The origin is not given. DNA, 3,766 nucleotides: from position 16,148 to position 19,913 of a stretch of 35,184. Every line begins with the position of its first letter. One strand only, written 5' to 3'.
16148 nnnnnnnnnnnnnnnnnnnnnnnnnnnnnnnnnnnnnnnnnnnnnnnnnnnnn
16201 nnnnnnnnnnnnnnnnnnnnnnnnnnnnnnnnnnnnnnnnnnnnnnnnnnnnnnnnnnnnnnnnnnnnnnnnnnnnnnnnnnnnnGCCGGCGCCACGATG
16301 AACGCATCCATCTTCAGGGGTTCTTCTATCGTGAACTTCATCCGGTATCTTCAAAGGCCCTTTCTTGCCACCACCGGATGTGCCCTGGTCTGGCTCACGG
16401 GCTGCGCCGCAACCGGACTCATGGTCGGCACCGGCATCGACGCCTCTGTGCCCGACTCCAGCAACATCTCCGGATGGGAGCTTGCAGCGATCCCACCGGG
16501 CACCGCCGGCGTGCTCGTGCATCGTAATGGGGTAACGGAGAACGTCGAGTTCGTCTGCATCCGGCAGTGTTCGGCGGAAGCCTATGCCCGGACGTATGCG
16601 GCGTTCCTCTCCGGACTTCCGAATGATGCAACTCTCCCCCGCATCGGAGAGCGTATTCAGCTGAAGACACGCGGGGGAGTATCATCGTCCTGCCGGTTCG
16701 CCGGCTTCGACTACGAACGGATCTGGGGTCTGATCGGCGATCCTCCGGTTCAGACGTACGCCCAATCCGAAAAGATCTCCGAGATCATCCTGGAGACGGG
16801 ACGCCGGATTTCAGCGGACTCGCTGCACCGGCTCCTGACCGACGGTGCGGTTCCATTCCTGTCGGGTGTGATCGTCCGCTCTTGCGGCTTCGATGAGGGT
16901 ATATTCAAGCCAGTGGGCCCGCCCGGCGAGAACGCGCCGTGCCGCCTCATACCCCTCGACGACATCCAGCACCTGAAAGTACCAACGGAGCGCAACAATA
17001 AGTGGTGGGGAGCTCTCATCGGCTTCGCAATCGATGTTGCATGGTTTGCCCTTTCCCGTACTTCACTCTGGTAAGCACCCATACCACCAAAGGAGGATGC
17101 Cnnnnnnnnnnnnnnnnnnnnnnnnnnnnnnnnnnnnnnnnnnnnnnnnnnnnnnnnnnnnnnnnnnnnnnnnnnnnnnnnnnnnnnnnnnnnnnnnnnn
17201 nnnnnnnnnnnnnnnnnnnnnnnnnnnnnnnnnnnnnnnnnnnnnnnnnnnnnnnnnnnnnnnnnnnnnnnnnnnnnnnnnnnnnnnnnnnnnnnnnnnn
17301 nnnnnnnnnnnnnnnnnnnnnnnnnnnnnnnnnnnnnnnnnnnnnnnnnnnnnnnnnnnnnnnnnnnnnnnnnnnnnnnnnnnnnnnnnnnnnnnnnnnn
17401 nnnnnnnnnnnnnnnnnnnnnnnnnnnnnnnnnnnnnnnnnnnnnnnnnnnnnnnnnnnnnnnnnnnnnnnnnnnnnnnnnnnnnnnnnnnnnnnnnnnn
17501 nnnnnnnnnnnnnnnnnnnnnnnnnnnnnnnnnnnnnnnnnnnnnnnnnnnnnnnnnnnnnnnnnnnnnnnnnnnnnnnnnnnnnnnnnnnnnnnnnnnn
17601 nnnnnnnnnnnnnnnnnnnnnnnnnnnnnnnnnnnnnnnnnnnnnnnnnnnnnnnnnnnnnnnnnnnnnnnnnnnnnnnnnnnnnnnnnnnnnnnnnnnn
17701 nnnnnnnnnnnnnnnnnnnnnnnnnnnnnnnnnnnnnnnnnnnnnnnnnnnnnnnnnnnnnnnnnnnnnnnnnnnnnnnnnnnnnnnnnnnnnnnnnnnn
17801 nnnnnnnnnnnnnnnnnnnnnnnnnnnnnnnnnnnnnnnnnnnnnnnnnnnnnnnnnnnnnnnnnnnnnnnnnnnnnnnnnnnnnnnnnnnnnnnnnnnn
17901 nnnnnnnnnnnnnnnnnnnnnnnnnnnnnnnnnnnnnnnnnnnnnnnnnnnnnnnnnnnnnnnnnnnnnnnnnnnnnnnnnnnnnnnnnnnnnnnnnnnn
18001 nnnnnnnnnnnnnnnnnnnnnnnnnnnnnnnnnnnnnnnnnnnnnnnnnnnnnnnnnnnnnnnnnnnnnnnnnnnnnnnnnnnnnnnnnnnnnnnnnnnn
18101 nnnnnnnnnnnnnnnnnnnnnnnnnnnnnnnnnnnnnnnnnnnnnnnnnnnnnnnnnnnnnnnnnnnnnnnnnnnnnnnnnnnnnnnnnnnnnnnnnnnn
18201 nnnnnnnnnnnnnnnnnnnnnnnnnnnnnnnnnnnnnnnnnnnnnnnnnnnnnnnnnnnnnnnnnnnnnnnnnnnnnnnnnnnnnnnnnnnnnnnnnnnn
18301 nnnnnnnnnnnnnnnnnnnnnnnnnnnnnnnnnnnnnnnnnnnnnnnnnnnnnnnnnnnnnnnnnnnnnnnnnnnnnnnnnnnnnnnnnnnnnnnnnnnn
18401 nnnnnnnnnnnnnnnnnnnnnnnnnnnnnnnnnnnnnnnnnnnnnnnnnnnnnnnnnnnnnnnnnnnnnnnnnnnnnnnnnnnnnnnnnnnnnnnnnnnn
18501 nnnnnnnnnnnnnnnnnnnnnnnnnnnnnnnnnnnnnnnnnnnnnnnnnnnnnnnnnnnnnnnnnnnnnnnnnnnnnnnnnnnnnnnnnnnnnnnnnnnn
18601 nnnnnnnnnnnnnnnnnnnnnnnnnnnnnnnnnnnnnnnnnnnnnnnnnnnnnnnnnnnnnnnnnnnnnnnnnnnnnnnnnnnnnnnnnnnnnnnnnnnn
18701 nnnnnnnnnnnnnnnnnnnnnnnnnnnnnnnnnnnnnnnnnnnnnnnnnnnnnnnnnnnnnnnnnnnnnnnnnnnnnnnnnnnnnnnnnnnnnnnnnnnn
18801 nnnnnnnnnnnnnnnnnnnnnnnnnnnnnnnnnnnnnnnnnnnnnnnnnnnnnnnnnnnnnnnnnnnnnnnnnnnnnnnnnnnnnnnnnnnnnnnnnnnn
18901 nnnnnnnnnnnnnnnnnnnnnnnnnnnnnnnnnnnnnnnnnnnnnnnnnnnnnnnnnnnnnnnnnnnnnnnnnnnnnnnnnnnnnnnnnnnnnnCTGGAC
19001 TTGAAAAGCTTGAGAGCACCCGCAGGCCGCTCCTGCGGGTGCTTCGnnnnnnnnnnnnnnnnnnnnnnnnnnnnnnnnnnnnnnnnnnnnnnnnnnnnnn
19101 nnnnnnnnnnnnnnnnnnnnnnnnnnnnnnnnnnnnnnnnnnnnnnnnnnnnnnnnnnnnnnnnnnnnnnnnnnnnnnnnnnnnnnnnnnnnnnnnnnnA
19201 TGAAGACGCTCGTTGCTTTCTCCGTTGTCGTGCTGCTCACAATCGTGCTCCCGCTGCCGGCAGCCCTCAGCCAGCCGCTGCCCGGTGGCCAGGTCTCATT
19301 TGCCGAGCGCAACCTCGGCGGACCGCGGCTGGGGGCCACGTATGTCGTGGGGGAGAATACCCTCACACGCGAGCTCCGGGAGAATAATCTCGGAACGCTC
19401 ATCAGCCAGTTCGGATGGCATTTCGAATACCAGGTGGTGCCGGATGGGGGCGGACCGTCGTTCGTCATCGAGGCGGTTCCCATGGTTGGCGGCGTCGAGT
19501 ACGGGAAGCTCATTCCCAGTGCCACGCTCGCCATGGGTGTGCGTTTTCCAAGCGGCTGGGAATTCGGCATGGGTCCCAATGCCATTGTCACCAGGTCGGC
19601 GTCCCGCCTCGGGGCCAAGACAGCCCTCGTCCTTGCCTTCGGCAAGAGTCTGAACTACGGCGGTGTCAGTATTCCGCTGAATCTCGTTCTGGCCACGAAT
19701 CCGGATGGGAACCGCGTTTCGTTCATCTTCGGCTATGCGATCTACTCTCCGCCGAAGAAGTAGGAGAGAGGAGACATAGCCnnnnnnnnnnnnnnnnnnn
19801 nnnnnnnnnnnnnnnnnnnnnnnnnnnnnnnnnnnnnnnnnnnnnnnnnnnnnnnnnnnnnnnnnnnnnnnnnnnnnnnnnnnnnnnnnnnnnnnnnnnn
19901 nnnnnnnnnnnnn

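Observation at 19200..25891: Translationally coupled operon: SDR epimerase, lipid kinase, ThiL-like enzyme, UbiA prenyltransferase and EEP-Omp85 fusion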

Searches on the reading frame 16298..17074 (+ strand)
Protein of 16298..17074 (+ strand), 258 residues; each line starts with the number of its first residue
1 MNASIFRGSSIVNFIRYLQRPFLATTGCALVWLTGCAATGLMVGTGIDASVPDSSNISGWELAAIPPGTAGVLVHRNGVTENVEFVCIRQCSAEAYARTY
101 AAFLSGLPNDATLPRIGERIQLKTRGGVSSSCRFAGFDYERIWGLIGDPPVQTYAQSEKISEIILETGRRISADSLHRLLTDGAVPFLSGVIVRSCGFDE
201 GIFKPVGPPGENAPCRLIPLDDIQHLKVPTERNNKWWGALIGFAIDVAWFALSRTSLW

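Call 23: search_protein_families(library=pfam, proteins=[window:16298-17074:+], max_evalue=0.001)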
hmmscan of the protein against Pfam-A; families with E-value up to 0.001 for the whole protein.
window:16298-17074:+ (258 aa): 0 families

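Call 90: search_protein_families(library=pfam, proteins=[window:16298-17074:+], max_evalue=0.05)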
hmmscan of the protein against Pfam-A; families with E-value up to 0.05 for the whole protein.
window:16298-17074:+ (258 aa): 0 families

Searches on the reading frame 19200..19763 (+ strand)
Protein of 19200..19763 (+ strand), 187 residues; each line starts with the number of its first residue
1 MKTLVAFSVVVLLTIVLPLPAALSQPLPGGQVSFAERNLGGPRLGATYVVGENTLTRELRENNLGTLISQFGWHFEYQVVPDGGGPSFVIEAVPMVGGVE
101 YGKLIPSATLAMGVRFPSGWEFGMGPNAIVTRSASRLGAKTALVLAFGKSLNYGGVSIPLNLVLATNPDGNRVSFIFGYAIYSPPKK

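Call 3: search_protein_families(library=pfam, proteins=[window:19200-19763:+], max_evalue=0.01)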
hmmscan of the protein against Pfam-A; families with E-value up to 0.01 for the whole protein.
window:19200-19763:+ (187 aa): 0 families

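Call 4: search_protein_families(library=ncbifam, proteins=[window:19200-19763:+], max_evalue=0.01)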
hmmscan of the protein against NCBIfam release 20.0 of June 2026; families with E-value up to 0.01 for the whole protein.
window:19200-19763:+ (187 aa): 0 families

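Call 90: search_protein_families(library=pfam, proteins=[window:19200-19763:+], max_evalue=0.05)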
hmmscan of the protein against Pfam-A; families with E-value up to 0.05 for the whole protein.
window:19200-19763:+ (187 aa): 0 families
